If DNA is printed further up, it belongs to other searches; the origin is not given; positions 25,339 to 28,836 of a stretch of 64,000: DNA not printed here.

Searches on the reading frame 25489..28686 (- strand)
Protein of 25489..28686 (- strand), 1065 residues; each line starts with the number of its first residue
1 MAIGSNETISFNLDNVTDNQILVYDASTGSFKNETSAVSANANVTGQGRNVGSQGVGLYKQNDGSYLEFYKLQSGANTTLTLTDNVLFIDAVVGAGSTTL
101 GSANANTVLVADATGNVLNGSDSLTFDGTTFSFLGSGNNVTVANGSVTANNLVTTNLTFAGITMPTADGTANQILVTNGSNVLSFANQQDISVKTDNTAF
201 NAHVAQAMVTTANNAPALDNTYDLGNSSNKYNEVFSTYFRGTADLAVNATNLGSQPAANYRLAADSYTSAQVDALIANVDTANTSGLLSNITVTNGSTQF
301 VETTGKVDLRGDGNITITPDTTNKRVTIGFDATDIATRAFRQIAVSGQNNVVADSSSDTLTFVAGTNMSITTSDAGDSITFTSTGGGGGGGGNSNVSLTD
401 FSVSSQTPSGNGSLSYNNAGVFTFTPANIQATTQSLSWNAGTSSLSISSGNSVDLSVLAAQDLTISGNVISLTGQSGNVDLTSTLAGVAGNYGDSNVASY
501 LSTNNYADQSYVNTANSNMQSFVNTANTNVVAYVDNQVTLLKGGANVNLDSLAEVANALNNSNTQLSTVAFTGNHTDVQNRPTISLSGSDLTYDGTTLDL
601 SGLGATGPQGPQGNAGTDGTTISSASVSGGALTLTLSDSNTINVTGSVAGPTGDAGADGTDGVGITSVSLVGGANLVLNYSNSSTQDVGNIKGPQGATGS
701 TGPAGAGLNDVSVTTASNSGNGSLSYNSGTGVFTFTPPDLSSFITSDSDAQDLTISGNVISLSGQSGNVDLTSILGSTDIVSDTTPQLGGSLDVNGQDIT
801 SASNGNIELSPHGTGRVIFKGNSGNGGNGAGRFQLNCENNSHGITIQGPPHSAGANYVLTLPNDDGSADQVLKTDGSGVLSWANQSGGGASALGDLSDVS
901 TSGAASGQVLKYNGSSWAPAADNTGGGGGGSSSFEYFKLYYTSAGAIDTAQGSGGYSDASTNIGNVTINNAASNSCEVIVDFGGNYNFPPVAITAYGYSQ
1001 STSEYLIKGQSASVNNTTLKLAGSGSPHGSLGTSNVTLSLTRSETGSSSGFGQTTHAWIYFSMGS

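Call 35: search_protein_families(library=phrogs, proteins=[window:25489-28686:-], max_evalue=0.00001)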
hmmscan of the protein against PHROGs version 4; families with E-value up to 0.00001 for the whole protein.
window:25489-28686:- (1065 aa): 1 family
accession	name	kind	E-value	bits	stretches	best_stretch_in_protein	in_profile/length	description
phrog_677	-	tail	2.8e-06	28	1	777-958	61-218/412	baseplate wedge tail fiber protein connector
